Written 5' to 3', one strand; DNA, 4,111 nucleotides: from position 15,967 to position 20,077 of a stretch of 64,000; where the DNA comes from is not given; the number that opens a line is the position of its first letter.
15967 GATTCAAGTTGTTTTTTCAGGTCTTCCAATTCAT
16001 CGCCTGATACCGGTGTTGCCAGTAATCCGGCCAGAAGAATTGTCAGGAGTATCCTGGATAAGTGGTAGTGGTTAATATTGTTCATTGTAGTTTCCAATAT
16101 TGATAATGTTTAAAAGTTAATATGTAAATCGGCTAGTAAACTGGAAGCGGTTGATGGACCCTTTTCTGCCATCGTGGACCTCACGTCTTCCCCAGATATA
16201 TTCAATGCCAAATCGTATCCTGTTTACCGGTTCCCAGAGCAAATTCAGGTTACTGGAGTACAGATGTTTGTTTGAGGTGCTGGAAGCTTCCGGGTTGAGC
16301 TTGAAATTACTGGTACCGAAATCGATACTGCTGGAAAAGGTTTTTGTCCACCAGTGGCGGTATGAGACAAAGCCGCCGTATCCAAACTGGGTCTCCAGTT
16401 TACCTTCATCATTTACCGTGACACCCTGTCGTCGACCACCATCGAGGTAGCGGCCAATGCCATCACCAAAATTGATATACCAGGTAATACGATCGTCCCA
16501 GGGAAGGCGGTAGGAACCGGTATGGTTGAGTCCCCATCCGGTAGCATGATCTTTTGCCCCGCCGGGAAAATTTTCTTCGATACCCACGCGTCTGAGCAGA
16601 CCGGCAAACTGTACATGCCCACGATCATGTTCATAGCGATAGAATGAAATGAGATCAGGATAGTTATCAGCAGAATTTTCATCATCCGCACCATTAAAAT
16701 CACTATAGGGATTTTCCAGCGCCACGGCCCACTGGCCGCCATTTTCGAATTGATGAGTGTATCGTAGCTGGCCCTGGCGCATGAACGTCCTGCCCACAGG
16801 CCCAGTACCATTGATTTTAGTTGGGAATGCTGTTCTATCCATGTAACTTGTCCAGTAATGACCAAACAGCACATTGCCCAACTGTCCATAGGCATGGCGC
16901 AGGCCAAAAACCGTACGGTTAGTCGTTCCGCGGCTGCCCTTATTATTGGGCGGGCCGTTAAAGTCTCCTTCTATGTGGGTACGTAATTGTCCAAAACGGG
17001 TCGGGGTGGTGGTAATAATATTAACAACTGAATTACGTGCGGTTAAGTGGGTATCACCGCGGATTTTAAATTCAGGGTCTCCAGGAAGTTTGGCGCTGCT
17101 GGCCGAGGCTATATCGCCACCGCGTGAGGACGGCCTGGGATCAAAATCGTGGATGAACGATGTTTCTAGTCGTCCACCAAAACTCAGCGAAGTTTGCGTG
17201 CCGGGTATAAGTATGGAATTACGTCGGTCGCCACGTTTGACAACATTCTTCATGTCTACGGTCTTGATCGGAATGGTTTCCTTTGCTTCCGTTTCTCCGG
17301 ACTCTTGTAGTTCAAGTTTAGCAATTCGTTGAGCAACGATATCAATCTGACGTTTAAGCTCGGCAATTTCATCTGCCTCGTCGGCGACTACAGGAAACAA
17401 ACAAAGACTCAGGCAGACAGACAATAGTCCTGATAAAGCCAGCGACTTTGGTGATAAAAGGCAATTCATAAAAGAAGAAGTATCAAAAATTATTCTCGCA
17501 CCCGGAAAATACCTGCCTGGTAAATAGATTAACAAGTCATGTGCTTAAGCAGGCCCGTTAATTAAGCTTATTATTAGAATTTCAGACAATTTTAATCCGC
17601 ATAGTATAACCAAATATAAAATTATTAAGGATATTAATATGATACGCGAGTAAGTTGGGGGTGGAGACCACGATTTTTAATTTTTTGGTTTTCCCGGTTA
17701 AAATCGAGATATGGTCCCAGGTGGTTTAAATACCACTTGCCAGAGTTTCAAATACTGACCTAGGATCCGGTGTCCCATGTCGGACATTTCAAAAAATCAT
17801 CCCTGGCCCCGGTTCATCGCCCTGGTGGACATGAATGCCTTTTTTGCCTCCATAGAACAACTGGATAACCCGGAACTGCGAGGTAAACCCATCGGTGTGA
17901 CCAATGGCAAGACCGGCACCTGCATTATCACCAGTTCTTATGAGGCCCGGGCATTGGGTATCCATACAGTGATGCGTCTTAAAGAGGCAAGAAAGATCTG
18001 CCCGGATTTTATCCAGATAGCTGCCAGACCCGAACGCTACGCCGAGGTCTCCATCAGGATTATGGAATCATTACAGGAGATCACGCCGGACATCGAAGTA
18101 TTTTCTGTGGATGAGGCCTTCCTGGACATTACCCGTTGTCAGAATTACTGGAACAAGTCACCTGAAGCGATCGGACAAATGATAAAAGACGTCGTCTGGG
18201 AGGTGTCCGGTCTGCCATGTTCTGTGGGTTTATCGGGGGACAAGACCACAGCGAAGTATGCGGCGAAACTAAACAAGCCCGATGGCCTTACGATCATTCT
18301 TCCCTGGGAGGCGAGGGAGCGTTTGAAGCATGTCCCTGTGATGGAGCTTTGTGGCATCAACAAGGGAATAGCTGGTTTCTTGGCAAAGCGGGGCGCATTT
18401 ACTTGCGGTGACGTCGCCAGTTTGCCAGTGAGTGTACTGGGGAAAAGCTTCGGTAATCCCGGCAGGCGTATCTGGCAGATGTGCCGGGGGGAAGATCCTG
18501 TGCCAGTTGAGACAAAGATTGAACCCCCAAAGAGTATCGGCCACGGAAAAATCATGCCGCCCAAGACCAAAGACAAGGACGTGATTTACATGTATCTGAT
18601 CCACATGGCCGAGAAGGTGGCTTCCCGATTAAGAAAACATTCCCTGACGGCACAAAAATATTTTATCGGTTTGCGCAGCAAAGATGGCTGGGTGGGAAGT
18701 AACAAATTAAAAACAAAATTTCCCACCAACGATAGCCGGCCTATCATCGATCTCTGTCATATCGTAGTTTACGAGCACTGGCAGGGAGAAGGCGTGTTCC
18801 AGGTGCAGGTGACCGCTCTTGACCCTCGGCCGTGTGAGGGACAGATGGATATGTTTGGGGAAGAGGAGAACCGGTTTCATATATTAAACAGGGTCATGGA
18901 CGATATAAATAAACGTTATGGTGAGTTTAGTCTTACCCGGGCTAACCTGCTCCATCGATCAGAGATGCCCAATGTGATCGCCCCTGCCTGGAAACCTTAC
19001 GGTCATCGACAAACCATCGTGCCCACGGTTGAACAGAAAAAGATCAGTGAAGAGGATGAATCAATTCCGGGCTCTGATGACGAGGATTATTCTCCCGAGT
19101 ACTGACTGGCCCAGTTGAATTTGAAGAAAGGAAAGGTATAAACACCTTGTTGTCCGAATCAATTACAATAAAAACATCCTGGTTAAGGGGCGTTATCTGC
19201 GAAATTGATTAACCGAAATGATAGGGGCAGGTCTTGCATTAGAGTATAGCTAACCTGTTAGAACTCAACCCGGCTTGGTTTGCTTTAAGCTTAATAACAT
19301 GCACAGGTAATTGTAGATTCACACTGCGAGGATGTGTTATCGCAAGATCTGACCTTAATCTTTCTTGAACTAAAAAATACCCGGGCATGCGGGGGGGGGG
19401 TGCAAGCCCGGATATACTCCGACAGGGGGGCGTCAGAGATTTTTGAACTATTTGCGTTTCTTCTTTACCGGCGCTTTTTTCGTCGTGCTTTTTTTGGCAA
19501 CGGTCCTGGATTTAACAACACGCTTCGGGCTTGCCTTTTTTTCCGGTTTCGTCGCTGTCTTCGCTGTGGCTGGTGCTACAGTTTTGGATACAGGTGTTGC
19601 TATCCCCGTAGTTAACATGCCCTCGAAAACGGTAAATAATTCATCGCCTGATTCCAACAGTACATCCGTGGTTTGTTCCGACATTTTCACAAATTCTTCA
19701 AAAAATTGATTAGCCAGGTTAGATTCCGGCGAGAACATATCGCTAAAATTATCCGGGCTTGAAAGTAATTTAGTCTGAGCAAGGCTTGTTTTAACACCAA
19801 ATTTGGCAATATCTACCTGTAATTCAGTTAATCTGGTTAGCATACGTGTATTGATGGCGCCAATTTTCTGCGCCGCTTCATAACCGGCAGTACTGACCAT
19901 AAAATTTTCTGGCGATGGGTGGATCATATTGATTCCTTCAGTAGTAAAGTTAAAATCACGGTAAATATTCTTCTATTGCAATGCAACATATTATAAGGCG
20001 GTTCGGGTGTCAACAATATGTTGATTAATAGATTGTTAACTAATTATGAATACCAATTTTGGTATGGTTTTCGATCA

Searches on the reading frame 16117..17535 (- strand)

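Call 30: search_protein_families(library=pfam, proteins=[window:16117-17535:-], max_evalue=0.0001)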
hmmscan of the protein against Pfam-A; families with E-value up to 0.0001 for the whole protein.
window:16117-17535:- (472 aa): 2 families
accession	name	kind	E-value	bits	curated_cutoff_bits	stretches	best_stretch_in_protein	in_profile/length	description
PF19577.5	DcaP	-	2.7e-23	83.1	27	1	110-471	62-409/410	DcaP outer membrane protein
PF02530.20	Porin_2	-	1.5e-11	44.8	22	1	110-448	27-328/357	Porin subfamily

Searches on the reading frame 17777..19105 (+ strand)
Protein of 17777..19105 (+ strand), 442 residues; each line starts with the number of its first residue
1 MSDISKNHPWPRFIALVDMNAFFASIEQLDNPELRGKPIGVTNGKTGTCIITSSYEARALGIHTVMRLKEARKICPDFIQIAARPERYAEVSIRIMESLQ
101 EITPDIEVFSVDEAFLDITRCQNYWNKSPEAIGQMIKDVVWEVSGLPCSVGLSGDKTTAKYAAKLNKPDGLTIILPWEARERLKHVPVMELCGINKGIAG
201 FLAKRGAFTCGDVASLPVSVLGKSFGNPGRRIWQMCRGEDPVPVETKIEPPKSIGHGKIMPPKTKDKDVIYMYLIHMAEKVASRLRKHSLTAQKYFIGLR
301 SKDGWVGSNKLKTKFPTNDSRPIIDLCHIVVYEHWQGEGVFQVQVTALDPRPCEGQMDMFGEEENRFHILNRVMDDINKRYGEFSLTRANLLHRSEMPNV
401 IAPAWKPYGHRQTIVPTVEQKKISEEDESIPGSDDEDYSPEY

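Call 30: search_protein_families(library=pfam, proteins=[window:17777-19105:+], max_evalue=0.0001)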
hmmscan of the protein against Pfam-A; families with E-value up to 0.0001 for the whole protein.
window:17777-19105:+ (442 aa): 3 families
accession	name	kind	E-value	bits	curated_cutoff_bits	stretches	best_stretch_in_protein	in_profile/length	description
PF00817.25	IMS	-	3.5e-42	144.2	23.2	1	17-163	1-147/148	impB/mucB/samB family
PF11799.13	IMS_C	-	3.1e-10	40.9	20.7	1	251-349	1-98/109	impB/mucB/samB family C-terminal domain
PF21999.2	IMS_HHH_1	-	1.1e-05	26.2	27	1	202-240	14-53/53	DNA polymerase-iota, thumb domain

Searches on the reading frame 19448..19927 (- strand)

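Call 30: search_protein_families(library=pfam, proteins=[window:19448-19927:-], max_evalue=0.0001)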
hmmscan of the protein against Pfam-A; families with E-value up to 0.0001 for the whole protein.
window:19448-19927:- (159 aa): 1 family
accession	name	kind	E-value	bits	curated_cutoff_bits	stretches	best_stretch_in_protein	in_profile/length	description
PF09361.15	Phasin_2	-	6.9e-11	42.7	24.9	1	13-102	8-97/100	Phasin protein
